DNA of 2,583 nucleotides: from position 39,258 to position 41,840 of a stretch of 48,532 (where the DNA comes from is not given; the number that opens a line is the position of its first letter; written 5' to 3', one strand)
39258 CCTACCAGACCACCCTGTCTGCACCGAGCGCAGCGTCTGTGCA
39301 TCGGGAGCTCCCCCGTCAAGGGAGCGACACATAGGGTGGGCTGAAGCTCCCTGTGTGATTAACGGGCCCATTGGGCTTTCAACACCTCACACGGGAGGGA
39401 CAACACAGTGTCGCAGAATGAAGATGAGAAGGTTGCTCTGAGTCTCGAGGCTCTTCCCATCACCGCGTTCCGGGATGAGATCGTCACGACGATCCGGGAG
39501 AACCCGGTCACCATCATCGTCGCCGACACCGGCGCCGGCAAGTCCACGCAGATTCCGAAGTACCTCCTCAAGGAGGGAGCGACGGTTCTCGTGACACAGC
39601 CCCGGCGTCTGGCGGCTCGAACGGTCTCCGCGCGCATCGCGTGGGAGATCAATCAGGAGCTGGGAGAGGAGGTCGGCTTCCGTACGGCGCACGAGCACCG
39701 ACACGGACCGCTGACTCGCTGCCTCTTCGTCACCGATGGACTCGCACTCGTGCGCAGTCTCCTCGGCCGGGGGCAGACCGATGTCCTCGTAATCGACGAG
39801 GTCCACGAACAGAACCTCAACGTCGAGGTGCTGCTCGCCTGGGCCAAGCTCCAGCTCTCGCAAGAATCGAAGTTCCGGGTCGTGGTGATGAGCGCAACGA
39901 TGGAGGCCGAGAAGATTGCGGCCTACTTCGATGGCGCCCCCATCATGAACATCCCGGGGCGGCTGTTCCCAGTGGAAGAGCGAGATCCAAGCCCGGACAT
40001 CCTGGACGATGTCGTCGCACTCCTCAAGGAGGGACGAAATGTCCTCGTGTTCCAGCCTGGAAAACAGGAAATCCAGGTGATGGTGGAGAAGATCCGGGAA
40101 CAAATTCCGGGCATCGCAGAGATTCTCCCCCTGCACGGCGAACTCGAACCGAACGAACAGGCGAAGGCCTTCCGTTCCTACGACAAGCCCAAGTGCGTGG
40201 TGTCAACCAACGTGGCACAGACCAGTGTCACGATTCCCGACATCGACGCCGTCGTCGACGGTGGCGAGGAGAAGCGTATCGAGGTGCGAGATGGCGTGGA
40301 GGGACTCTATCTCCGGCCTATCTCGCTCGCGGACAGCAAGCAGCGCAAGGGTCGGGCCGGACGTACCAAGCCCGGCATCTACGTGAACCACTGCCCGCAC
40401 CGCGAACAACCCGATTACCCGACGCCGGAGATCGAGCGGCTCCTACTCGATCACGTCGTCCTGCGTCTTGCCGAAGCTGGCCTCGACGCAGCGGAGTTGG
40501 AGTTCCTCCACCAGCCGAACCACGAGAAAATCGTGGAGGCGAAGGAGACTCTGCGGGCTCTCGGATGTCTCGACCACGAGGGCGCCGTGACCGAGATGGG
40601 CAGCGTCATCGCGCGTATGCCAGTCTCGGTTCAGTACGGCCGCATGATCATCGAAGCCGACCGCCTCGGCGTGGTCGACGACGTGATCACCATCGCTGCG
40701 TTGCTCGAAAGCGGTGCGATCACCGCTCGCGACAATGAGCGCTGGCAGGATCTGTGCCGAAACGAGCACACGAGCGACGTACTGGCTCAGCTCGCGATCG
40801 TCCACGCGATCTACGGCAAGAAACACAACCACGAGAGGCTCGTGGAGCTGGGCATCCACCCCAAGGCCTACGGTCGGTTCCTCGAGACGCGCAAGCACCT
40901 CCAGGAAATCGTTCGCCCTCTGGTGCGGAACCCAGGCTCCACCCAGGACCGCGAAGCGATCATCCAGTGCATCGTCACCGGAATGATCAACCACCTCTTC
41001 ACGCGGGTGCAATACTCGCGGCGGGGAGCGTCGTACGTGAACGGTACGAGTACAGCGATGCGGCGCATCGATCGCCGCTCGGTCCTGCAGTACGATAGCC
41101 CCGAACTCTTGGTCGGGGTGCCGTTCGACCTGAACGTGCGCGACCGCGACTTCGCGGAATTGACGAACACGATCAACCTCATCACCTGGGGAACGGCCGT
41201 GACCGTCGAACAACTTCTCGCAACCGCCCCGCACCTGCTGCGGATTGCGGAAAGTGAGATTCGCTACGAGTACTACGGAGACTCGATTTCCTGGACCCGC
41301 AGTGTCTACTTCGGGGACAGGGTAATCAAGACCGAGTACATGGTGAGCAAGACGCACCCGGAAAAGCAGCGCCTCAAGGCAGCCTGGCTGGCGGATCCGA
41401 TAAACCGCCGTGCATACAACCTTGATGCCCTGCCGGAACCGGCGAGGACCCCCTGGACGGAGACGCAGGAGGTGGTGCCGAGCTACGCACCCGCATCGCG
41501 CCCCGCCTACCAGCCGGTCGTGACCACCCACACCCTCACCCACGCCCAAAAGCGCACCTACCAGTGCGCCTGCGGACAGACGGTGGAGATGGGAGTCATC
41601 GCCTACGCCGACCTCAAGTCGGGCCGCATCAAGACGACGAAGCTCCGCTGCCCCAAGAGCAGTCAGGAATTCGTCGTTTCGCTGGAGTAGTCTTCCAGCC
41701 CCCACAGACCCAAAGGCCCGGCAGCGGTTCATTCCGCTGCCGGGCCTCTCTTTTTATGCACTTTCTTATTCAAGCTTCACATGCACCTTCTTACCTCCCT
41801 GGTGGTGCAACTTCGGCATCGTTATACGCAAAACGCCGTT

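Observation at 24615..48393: Five G+C-rich, GC3-rich single-gene islands interleaved with housekeeping genes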

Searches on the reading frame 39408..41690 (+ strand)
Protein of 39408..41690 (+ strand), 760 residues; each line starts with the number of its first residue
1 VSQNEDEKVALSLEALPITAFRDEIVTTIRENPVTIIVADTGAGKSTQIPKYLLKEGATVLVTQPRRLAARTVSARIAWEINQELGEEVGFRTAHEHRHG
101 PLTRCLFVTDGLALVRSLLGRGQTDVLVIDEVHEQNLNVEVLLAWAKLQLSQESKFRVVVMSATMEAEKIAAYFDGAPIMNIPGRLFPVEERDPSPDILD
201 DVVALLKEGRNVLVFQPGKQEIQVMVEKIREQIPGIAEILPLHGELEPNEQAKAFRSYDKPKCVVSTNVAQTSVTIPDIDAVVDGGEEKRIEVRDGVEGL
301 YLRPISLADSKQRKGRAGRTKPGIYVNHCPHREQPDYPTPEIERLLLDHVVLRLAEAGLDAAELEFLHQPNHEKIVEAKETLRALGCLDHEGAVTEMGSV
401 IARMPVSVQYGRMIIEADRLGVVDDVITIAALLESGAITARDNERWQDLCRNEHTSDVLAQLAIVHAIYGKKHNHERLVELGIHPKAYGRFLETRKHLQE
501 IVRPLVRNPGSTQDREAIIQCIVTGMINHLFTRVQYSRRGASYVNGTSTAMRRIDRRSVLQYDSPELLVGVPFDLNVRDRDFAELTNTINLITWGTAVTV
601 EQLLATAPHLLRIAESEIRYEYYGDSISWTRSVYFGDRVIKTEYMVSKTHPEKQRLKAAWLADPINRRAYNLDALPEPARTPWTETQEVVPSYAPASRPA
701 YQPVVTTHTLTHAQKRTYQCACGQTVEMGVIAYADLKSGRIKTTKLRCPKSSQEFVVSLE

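Call 4: search_protein_families(library=pfam, proteins=[window:39408-41690:+], max_evalue=0.01)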
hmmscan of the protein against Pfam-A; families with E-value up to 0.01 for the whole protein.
window:39408-41690:+ (760 aa): 7 families
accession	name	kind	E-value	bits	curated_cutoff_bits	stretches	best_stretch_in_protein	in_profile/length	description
PF00271.37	Helicase_C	-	1.3e-13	51.6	23.5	1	199-320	6-109/110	Helicase conserved C-terminal domain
PF00270.35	DEAD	-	4.5e-07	30.2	26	1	23-169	5-163/167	DEAD/DEAH box helicase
PF13401.12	AAA_22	-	3.7e-06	27.7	27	1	32-164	5-124/130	AAA domain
PF21010.2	HA2_C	-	0.00029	21.7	21.3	1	408-440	2-36/77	Helicase associated domain (HA2), ratchet-like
PF04408.29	HA2_N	-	0.00046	20.6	21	1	380-406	3-29/29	Helicase associated domain (HA2), winged-helix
PF04851.21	ResIII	-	0.003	17.9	22.5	1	31-166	22-163/164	Type III restriction enzyme, res subunit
PF13245.12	AAA_19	-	0.0075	16.9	25.1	0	24-138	3-105/134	AAA domain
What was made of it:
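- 39408..41690 (+): Island c ORF: 760-aa DEAH/RHA-type helicase, antisense to the flanking hsp20 and 3D genes. Pfam finds DEAD, Helicase_C and HA2 (call 4).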

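Call 5: search_protein_families(library=ncbifam, proteins=[window:39408-41690:+], max_evalue=0.01)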
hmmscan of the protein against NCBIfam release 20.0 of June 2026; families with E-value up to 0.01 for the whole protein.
window:39408-41690:+ (760 aa): 6 families
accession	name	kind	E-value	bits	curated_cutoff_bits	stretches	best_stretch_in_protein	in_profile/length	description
TIGR01967.1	DEAH_box_HrpA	equivalog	4.3e-86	289.7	722.75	1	14-439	64-519/1284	ATP-dependent RNA helicase HrpA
TIGR01970.1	DEAH_box_HrpB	equivalog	2.4e-78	264.4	546.15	1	16-443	1-452/825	ATP-dependent helicase HrpB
NF008348.1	PRK11131.1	equivalog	4.8e-77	259.3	1400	1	12-448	63-530/1287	ATP-dependent RNA helicase HrpA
NF008662.0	PRK11664.1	equivalog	5.8e-71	239.8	1053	1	14-440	2-453/813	ATP-dependent helicase HrpB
TIGR01587.1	cas3_core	equivalog_domain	2.8e-05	23.4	102.45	1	124-276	125-294/358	CRISPR-associated helicase Cas3'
TIGR04121.1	DEXH_lig_assoc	equivalog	0.0055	14.5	850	0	198-289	237-331/804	ligase-associated DNA damage response DEXH box helicase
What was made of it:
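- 39408..41690 (+): The HrpA and HrpB NCBIfam scores fall below cut-off (call 5).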

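Call 9: find_homologous_proteins(query=window:39408-41690:+)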
Query window:39408-41690:+ (760 aa): 6050 proteins with E <= 0.001 among 8000 candidates; the best 120 are listed.
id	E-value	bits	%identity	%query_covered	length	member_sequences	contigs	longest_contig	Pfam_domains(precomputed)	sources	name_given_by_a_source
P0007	0.0e+0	1712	100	100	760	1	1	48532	PF00270.36,PF13401.13,PF00271.38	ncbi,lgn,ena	-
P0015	6.7e-204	698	51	85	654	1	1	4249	PF00270.36,PF13401.13,PF00271.38,PF04408.30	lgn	-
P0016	8.3e-204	697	52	86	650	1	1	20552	PF00270.36,PF00271.38,PF04408.30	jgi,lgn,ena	-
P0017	1.1e-202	694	52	86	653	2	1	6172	PF00270.36,PF00271.38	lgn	-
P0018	1.6e-202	693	51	85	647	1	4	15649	PF00270.36,PF13401.13,PF00271.38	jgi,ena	-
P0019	4.9e-202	691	53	86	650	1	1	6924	PF00270.36,PF13401.13,PF00271.38,PF04408.30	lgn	-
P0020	4.6e-201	688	53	85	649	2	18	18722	PF00270.36,PF00271.38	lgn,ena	-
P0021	1.4e-200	687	52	87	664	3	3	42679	PF00270.36,PF00271.38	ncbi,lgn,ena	-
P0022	1.9e-200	686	51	86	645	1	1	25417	PF00270.36,PF00271.38,PF04408.30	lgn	-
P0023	9.3e-200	684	51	86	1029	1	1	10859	PF00270.36,PF00271.38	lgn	-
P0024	9.5e-200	684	52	85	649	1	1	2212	PF00270.36,PF00271.38,PF04408.30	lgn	-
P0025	1.6e-199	683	52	85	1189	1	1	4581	PF00270.36,PF00271.38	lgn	-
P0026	2.8e-199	682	52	85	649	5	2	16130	PF00270.36,PF00271.38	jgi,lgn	jgi:ATP-dependent helicase HrpA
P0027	3.5e-199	682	52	85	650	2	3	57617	PF00270.36,PF00271.38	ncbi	-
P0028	6.0e-199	681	52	85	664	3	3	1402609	PF00270.36,PF00271.38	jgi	jgi:HrpA-like RNA helicase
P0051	1.3e-194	667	53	86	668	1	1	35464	PF00270.36,PF00271.38,PF21010.3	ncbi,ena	-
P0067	4.6e-192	658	49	88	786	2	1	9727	PF00270.36,PF13401.13,PF00271.38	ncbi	-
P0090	2.0e-189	650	48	91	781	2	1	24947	PF00270.36,PF00271.38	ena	-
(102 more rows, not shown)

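Call 13: find_encoding_contigs(protein=P0021, flank=10000, max_places=3)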
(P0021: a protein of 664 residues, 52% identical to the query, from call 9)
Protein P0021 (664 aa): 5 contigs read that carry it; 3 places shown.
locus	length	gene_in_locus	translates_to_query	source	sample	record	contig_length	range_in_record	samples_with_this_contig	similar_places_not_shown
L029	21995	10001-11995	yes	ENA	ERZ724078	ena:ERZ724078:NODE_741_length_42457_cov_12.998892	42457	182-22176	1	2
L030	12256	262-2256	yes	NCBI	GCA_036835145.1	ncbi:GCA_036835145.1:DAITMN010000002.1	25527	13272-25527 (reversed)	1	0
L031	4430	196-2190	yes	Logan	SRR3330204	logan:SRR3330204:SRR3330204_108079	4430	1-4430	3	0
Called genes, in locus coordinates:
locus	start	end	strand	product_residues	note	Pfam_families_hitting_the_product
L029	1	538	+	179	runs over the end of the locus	-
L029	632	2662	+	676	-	PF04760:IF2_N, PF00009:GTP_EFTU, PF01926:MMR_HSR1, PF22042:EF-G_D2, PF03144:GTP_EFTU_D2 (faint), PF11987:IF-2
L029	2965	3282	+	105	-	PF00085:Thioredoxin, PF13098:Thioredoxin_2 (weak)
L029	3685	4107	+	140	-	PF00886:Ribosomal_S16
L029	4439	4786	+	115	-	PF13083:KH_KhpA-B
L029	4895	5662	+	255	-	PF01746:tRNA_m1G_MT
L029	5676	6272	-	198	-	PF07690:MFS_1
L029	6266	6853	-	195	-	-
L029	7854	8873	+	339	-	-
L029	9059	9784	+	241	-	-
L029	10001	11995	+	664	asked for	PF00270:DEAD, PF00271:Helicase_C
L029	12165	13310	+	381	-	-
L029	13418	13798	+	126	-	-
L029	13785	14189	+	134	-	-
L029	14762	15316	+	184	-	PF01936:NYN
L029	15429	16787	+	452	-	PF02689:Herpes_Helicase (faint), PF05970:PIF1, PF13191:AAA_16 (weak), PF13245:AAA_19, PF13604:AAA_30, PF01443:Viral_helicase1 (faint), PF13401:AAA_22 (faint)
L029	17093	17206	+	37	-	-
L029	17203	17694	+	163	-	-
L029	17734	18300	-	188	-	PF00265:TK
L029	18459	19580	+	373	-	PF09511:RNA_lig_T4_1, PF09414:RNA_ligase (weak)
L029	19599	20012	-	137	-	PF00892:EamA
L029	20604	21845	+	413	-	PF00814:TsaD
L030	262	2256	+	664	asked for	PF00270:DEAD, PF00271:Helicase_C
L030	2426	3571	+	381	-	-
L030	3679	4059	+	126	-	-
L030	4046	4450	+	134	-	-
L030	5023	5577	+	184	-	PF01936:NYN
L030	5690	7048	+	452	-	PF02689:Herpes_Helicase (faint), PF05970:PIF1, PF13191:AAA_16 (weak), PF13245:AAA_19, PF13604:AAA_30, PF01443:Viral_helicase1 (faint), PF13401:AAA_22 (faint)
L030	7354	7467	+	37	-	-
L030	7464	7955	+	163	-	-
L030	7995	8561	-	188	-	PF00265:TK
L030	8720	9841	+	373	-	PF09511:RNA_lig_T4_1, PF09414:RNA_ligase (weak)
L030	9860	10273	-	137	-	PF00892:EamA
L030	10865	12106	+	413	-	PF00814:TsaD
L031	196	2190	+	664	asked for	PF00270:DEAD, PF00271:Helicase_C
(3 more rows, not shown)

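Call 14: find_encoding_contigs(protein=P0016, flank=10000, max_places=3)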
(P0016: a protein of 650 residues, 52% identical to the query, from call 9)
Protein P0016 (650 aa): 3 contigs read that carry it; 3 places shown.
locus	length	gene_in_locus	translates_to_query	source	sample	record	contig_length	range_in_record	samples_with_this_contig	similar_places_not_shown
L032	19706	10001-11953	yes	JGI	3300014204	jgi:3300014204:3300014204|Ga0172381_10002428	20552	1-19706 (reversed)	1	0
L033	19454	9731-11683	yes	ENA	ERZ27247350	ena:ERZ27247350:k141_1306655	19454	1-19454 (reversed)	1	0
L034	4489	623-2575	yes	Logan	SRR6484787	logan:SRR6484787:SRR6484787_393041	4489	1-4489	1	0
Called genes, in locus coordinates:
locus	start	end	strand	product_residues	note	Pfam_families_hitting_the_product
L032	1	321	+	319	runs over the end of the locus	PF02775:TPP_enzyme_C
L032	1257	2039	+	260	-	PF01978:TrmB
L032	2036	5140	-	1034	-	-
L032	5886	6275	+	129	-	-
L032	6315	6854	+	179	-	-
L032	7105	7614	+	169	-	-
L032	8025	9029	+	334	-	-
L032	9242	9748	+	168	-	-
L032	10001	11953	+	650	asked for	PF00270:DEAD, PF00271:Helicase_C, PF04408:WHD_HA2 (weak)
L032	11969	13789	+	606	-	-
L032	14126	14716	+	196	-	-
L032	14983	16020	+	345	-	-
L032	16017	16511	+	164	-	-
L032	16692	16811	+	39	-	-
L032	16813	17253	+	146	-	-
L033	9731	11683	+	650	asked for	PF00270:DEAD, PF00271:Helicase_C, PF04408:WHD_HA2 (weak)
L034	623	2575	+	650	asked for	PF00270:DEAD, PF00271:Helicase_C, PF04408:WHD_HA2 (weak)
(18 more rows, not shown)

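Call 23: search_protein_families(library=phrogs, proteins=[window:39408-41690:+], max_evalue=0.01)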
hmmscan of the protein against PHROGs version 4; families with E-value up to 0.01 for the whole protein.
window:39408-41690:+ (760 aa): 1 family
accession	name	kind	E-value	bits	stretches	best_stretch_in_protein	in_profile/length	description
phrog_16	-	DNA, RNA and nucleotide metabolism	7.8e-09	35.3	1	32-284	290-566/986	DNA helicase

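Call 24: search_protein_families(library=padloc, proteins=[window:39408-41690:+], max_evalue=0.01)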
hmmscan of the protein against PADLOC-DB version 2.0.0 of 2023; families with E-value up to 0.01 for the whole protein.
window:39408-41690:+ (760 aa): 6 families
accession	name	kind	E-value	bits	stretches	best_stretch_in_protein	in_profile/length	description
PDLC00938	Cas3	-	7.4e-06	23.4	1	124-276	125-294/358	CRISPR-associated helicase Cas3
PDLC01252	Cas3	-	7.6e-06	23.6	1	123-276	112-263/324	CAS-I; effector_G3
PDLC03960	SngC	-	7.9e-06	22.9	1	114-323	200-366/720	-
PDLC01767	Cas3e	-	0.00021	17.9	1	125-175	328-377/680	-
PDLC01148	RecD_like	-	0.0085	12.4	0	17-77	313-376/719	RecD/Tra ATPase fused to N-terminal HHH domain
PDLC01762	Cas3b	-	0.0091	12.6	0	126-275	361-511/692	-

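Call 38: find_related_loci(query=window:39408-41690:+, collection=viral_contigs, flank=8000)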
Query window:39408-41690:+ (760 aa) in viral_contigs; peptide patterns used: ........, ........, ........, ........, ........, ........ (x = any residue, [..] = any of these).
5 stretches matched a pattern, but none encodes a relative of the query by tblastn (E <= 1e-3).

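Call 42: find_encoding_contigs(protein=P0090, flank=10000, max_places=2)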
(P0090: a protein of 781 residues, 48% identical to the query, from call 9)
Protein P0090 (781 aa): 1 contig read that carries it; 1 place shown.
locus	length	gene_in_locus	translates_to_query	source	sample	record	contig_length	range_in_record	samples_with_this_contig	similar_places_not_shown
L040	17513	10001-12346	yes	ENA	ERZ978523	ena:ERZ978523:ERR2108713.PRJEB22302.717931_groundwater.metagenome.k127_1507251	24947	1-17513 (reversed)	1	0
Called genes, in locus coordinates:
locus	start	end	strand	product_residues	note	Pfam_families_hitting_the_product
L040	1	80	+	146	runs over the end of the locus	PF02482:Ribosomal_S30AE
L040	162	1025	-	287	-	PF00551:Formyl_trans_N, PF02911:Formyl_trans_C (faint)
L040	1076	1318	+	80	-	-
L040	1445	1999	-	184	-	PF01327:Pep_deformylase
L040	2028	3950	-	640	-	-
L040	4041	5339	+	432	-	PF00275:EPSP_synthase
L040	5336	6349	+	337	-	PF06723:MreB_Mbl, PF00022:Actin, PF00012:HSP70, PF14450:FtsA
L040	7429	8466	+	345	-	-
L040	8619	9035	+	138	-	PF00583:Acetyltransf_1, PF13508:Acetyltransf_7 (weak)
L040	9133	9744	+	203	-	-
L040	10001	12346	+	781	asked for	PF00270:DEAD (weak), PF00271:Helicase_C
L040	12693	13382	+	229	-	PF13177:DNA_pol3_delta2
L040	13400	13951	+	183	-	PF01765:RRF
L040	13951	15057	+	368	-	PF02163:Peptidase_M50, PF17820:PDZ_6 (weak)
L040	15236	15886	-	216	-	-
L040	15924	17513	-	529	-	?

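Call 43: find_encoding_contigs(protein=P0067, flank=10000, max_places=2)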
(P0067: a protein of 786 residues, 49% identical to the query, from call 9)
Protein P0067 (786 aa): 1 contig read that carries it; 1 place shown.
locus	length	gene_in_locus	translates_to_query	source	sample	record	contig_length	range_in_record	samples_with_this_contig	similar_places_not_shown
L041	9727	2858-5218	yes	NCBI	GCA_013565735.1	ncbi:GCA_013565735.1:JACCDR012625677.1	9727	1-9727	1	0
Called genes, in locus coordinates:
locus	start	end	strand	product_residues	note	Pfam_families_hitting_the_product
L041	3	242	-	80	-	?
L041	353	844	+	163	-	PF00293:NUDIX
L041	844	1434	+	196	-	PF13671:AAA_33 (weak)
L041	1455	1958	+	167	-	PF13238:AAA_18 (weak)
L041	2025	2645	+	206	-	-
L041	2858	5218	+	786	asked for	PF00270:DEAD, PF13401:AAA_22 (weak), PF00271:Helicase_C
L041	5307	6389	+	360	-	PF11141:DUF2914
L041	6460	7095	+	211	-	-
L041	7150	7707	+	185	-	PF09335:VTT_dom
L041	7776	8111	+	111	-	-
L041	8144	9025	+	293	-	PF00763:THF_DHG_CYH, PF02882:THF_DHG_CYH_C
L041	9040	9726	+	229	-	?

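Call 44: find_encoding_contigs(protein=P0051, flank=10000, max_places=2)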
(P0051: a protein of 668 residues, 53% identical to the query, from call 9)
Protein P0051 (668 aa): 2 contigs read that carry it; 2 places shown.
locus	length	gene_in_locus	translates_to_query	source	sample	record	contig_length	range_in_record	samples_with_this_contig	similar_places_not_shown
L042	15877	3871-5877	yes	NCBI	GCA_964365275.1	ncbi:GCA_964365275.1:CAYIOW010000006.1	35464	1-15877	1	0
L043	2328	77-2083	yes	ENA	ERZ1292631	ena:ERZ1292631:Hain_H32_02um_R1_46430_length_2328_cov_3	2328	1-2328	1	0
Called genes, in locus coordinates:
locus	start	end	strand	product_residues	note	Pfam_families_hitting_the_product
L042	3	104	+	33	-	?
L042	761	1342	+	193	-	-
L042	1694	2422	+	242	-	-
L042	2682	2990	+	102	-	PF09620:Cas_csx3 (weak)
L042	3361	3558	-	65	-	PF15919:HicB_lk_antitox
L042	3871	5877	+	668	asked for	PF00270:DEAD (weak), PF00271:Helicase_C, PF21010:HA2_C (weak)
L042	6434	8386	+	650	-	-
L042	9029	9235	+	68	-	-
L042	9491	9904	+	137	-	-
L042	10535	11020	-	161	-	-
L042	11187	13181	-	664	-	PF03030:H_PPase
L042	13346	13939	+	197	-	PF01351:RNase_HII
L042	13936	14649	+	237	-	-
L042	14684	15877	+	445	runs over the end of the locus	PF01476:LysM, PF23473:LysM3_LYK4_5 (faint), PF01476:LysM, PF01551:Peptidase_M23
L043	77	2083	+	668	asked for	PF00270:DEAD (weak), PF00271:Helicase_C, PF21010:HA2_C (weak)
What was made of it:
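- CPR context of c relatives: L029/L030 carry infB, rpsP, trmD and tsaD; L040 carries fmt, def, murA, mreB and frr; one hit is named Pacebacteria (calls 9, 13, 42-44).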

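Call 56: find_related_loci(query=A3, collection=metagenome_contigs, flank=10000)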
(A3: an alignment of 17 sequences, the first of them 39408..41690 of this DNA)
Query A3 (760 aa) in metagenome_contigs; peptide patterns used: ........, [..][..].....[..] (x = any residue, [..] = any of these).
600 stretches matched a pattern (row limit reached: there are more); 519 encode a relative of the query (tblastn E <= 1e-3); the best 80 are kept; 80 distinct loci.
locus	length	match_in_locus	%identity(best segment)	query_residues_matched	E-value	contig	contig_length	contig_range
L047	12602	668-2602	51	16-662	0e+0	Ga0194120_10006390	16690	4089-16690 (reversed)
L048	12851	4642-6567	50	16-665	0e+0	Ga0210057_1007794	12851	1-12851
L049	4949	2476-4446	50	2-662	0e+0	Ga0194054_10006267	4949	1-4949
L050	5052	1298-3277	49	1-662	0e+0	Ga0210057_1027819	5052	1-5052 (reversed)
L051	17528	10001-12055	48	14-711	0e+0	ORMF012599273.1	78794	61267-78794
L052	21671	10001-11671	54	13-578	0e+0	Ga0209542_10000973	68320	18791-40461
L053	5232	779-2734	49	16-675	0e+0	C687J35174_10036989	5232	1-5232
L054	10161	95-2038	47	16-662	0e+0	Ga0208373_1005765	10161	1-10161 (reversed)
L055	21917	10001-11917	48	16-656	0e+0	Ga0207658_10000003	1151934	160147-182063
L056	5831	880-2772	46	13-658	0e+0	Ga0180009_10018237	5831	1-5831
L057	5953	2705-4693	46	14-679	2e-180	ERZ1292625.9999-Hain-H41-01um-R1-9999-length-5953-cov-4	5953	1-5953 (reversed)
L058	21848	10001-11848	49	16-642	4e-177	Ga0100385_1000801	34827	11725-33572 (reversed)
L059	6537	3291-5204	46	16-662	1e-176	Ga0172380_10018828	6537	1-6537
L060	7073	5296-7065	49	16-616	6e-170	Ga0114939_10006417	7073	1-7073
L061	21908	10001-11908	48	16-656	2e-178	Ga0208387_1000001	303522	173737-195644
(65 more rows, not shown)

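Call 80: search_solved_structures(query=window:39408-41690:+, max_evalue=1e-20)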
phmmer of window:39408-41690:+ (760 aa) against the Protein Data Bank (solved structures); distinct sequences matched with E-value up to 1e-20: 64 (the best 60 are shown).
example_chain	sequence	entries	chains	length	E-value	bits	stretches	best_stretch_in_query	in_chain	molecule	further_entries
6i3o_A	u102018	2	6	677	2.9e-73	250.8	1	13-526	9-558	Putative pre-mRNA splicing factor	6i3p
5yzg_Z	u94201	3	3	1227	5e-73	250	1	13-523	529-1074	Pre-mRNA-splicing factor ATP-dependent RNA helicase PRP16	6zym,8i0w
6qic_A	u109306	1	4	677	7.7e-73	249.4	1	13-526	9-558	Putative pre-mRNA splicing factor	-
9xtt_T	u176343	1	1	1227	3.4e-72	247.3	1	13-523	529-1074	Pre-mRNA-splicing factor ATP-dependent RNA helicase PRP16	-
7a5p_r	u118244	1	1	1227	3.4e-72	247.3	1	13-523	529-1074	Pre-mRNA-splicing factor ATP-dependent RNA helicase PRP16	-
8cnt_A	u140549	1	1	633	3.3e-69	237.4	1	14-528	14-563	Pre-mRNA splicing factor ATP-dependent RNA helicase prp16-like protein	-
6fa9_A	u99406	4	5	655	2.6e-68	234.4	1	14-442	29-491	Putative mRNA splicing factor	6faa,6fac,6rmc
6rm8_A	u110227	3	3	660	2.6e-68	234.4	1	14-442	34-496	Putative mRNA splicing factor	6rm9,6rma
6fa5_A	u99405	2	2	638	2.7e-68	234.3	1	14-442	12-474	Putative mRNA splicing factor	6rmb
6zm2_A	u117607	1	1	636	2.8e-68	234.3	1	14-442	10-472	Putative mRNA splicing factor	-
5z56_x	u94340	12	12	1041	5.2e-68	233.4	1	7-434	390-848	Putative pre-mRNA-splicing factor ATP-dependent RNA helicase DHX16 | Pre-mRNA-splicing factor ATP-dependent RNA helicase DHX16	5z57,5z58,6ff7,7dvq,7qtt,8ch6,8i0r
6hys_A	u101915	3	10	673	5.6e-68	233.3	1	12-497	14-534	ATP-dependent RNA helicase DHX8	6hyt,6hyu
28zi_A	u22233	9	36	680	5.7e-68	233.3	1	12-497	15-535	ATP-dependent RNA helicase DHX8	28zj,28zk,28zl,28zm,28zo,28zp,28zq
3kx2_B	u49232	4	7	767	9.7e-68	232.5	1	15-492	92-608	Pre-mRNA-splicing factor ATP-dependent RNA helicase PRP43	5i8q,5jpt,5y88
2xau_A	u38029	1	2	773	9.9e-68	232.5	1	15-492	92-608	PRE-MRNA-SPLICING FACTOR ATP-DEPENDENT RNA HELICASE PRP43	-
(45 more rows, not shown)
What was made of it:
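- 39408..41690 (+): The best PDB matches are Prp22/Prp16/DHX8/Prp43 at about 1e-73, then HrpA at 1e-65 (call 80).
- On DEAH/RHA helicase (SF2): PDB alignments to Prp22-like chains extend to residue ~526 (call 80).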

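Call 83: search_protein_families(library=pfam, proteins=[L042:761-1342:+, L042:1694-2422:+, L042:2682-2990:+, L042:6434-8386:+, L042:9491-9904:+, L029:7854-8873:+, L029:9059-9784:+, L040:7429-8466:+], max_evalue=0.01)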
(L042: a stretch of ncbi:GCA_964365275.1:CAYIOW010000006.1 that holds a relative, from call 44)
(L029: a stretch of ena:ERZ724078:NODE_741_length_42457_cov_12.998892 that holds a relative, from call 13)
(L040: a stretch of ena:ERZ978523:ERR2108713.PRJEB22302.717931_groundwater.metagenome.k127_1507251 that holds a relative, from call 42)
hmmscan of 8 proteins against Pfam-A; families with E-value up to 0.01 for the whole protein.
L042:761-1342:+ (193 aa): 0 families

L042:1694-2422:+ (242 aa): 0 families

L042:2682-2990:+ (102 aa): 1 family
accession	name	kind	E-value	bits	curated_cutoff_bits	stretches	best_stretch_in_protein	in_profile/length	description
PF09620.15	Cas_csx3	-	1.3e-05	25.4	21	1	33-101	10-78/78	CRISPR-associated protein (Cas_csx3)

L042:6434-8386:+ (650 aa): 0 families

L042:9491-9904:+ (137 aa): 0 families

L029:7854-8873:+ (339 aa): 0 families

L029:9059-9784:+ (241 aa): 0 families

L040:7429-8466:+ (345 aa): 0 families
